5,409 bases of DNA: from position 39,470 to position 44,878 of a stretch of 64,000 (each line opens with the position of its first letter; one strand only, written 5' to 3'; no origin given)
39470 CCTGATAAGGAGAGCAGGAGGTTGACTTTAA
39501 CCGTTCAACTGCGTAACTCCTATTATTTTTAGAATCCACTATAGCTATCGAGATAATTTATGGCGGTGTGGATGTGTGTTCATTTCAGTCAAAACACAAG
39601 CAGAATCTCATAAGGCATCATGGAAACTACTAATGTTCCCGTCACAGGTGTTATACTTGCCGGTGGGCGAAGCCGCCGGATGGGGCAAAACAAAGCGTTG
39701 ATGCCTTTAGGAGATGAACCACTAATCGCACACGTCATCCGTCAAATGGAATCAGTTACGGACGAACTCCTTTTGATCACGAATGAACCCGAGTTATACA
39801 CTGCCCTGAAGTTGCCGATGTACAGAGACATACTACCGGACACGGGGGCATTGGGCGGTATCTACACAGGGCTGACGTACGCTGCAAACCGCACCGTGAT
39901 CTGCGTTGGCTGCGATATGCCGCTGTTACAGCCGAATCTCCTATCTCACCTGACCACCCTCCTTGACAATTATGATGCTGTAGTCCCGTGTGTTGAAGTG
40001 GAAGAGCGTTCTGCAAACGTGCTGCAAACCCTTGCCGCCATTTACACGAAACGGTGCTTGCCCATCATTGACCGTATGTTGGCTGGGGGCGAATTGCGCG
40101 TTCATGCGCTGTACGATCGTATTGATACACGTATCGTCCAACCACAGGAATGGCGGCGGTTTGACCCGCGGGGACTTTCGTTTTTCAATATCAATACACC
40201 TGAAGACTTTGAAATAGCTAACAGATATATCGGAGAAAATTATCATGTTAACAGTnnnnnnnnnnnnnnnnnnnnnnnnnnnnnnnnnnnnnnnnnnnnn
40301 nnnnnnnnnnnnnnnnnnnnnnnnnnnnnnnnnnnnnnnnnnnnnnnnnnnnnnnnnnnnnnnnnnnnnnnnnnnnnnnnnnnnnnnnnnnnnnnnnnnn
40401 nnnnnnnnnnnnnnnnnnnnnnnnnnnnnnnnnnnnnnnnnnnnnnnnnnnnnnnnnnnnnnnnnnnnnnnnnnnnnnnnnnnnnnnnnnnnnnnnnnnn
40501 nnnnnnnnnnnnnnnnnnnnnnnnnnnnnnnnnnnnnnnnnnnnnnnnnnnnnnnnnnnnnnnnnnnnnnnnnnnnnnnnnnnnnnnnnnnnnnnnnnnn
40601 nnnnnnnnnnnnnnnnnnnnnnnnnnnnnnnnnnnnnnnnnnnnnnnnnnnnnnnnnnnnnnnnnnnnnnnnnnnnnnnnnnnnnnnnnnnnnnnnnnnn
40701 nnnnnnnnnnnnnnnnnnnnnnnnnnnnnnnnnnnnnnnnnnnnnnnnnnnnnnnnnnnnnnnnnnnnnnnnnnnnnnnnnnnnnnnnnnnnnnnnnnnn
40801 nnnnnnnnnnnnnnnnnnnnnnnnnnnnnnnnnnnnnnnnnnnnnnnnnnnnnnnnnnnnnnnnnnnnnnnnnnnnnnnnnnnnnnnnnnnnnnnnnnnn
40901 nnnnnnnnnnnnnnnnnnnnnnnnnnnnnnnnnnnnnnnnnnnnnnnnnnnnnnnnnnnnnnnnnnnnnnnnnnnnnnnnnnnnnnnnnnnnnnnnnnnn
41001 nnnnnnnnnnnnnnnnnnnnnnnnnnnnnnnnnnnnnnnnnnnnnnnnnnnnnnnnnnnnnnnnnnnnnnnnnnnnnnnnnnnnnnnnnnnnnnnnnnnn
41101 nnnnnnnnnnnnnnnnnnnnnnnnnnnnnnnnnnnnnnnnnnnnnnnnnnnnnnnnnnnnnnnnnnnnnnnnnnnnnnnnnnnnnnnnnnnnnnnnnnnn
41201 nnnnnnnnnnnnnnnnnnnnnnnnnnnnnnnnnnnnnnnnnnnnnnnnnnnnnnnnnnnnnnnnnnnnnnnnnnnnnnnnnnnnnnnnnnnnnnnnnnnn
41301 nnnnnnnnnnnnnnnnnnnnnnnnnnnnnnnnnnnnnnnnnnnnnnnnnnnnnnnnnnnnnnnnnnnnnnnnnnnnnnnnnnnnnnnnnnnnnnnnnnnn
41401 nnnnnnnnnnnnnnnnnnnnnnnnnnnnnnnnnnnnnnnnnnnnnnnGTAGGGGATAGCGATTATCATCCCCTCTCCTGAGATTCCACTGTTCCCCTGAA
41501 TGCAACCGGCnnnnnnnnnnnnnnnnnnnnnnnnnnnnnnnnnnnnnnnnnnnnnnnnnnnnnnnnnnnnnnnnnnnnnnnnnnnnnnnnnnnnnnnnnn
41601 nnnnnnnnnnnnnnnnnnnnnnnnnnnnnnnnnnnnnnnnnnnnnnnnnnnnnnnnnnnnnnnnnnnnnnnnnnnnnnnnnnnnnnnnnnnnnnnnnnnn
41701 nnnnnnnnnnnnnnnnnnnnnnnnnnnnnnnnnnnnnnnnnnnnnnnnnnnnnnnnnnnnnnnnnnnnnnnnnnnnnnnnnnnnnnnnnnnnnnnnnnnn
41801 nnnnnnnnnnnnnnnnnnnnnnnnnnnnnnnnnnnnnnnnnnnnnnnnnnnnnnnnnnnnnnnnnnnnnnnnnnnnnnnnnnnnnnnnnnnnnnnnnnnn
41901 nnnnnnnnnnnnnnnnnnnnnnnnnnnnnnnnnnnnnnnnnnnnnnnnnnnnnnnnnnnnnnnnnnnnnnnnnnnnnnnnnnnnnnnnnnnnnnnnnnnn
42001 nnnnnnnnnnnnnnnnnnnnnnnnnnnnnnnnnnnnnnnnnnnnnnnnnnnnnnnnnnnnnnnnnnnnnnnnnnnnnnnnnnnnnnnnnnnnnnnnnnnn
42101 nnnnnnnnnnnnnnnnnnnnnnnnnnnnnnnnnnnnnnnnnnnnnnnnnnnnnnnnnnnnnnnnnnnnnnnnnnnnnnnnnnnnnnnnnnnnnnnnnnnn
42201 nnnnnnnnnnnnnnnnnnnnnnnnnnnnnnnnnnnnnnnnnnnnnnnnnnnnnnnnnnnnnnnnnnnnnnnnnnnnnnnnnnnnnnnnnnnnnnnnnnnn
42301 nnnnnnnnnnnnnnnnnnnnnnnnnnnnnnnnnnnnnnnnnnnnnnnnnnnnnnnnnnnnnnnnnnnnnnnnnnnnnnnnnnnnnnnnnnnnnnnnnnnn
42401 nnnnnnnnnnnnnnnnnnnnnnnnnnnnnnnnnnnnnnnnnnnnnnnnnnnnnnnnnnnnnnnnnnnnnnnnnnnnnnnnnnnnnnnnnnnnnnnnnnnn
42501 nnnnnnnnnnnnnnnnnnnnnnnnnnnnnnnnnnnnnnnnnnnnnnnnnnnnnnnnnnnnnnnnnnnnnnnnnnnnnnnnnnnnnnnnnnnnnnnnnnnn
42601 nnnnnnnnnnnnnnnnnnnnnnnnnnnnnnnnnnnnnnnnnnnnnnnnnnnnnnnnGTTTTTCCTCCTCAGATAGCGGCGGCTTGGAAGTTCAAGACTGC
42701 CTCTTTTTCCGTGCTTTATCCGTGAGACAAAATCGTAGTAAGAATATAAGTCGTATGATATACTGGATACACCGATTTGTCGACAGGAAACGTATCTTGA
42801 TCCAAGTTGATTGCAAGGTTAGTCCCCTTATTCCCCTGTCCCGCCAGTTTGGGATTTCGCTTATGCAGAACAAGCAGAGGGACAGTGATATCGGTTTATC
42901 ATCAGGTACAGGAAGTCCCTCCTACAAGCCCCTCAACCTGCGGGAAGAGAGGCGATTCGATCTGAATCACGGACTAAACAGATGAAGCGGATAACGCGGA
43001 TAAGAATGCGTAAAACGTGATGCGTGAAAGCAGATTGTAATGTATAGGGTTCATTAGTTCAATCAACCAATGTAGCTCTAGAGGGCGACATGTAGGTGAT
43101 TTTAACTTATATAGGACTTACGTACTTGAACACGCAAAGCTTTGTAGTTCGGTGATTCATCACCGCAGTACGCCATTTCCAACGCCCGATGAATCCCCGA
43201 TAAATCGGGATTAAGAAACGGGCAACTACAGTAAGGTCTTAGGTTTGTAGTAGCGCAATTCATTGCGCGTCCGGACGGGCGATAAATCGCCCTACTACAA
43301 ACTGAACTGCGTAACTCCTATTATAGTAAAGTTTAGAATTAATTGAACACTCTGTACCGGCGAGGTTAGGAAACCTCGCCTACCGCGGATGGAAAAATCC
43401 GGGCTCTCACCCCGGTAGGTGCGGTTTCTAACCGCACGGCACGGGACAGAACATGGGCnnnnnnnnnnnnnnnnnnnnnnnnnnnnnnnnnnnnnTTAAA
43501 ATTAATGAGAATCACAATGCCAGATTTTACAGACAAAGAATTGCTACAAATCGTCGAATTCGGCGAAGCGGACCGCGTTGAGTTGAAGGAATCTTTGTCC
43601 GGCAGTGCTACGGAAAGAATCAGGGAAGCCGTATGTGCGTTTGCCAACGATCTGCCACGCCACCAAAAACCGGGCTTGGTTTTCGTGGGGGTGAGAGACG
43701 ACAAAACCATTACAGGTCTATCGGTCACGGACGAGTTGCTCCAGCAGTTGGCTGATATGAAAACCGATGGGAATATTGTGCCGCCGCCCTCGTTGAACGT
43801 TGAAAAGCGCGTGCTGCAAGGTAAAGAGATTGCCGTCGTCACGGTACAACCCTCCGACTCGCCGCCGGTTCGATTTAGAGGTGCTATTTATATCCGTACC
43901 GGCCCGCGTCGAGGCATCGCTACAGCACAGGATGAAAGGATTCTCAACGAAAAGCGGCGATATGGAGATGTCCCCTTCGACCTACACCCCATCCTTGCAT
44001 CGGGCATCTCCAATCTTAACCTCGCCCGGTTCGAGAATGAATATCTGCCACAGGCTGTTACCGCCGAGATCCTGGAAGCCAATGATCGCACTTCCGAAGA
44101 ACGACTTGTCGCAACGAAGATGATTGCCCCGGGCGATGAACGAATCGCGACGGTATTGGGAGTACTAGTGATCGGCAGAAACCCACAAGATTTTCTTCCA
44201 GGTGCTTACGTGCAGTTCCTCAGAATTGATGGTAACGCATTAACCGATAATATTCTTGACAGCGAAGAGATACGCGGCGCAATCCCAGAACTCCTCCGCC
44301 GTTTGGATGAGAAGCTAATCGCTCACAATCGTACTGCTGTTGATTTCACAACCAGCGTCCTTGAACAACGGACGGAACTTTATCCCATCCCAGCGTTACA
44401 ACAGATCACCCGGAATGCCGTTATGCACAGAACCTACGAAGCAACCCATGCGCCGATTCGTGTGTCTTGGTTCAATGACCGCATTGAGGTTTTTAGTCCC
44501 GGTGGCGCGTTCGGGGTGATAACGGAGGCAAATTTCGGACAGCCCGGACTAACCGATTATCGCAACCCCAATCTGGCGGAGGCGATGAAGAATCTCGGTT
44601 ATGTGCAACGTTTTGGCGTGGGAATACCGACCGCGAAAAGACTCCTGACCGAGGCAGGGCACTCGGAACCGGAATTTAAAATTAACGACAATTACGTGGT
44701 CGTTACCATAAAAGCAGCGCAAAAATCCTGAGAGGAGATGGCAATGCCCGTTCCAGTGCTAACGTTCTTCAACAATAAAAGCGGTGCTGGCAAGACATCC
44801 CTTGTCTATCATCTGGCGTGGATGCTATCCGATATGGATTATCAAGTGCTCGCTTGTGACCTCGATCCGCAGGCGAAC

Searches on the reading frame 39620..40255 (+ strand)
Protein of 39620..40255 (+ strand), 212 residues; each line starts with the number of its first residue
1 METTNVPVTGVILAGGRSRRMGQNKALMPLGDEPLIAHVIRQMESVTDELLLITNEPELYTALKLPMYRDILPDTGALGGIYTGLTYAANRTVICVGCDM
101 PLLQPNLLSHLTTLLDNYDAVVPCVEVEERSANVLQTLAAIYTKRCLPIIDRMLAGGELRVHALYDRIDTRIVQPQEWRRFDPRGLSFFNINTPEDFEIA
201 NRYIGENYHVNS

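Call 80: search_protein_families(library=pfam, proteins=[window:39620-40255:+], max_evalue=0.00001)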
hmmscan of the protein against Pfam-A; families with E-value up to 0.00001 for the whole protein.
window:39620-40255:+ (212 aa): 1 family
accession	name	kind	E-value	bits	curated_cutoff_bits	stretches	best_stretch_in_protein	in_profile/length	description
PF12804.13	NTP_transf_3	-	5.2e-35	121.4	27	1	10-158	1-149/160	MobA-like NTP transferase domain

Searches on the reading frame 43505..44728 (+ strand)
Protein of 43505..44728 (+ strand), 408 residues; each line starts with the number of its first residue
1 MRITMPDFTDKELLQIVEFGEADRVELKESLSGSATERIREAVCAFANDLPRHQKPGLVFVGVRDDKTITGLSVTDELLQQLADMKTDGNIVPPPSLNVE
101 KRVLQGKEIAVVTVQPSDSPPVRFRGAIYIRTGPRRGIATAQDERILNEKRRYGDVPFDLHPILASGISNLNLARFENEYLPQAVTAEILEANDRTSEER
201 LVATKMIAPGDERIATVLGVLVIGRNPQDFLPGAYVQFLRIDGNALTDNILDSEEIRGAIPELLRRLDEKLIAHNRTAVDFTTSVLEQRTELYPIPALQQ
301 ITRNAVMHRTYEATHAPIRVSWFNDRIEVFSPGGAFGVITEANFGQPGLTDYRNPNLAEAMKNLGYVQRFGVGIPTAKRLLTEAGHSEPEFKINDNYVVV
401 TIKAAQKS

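Call 7: search_protein_families(library=pfam, proteins=[window:43505-44728:+], max_evalue=0.01)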
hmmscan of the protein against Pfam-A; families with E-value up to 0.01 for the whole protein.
window:43505-44728:+ (408 aa): 2 families
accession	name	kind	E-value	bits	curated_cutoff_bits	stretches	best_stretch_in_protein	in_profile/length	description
PF04326.19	SLFN_AlbA_2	-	3.6e-18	66.6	25.3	1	21-135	1-113/118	Schlafen, AlbA_2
PF13749.12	HATPase_c_4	-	2.7e-17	63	26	1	316-402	2-89/89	Putative ATP-dependent DNA helicase recG C-terminal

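Call 8: search_protein_families(library=padloc, proteins=[window:43505-44728:+], max_evalue=0.01)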
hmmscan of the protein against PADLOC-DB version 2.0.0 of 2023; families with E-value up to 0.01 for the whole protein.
window:43505-44728:+ (408 aa): 4 families
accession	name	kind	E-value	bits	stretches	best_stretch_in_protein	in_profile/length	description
PDLC02402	Aga_SIR2-PNTD1-PNTD2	-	6.2e-13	45.8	1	147-404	300-563/876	Class I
PDLC02394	pAgo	-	1.9e-11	40.5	1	29-394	43-426/1121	-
PDLC02418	Aga_SIR2-Kinase-PNTD1-PNTD2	-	5.5e-08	29.4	1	148-384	160-420/756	Class I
PDLC05032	PDC-S50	-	0.0007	16.8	1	26-122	23-121/387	-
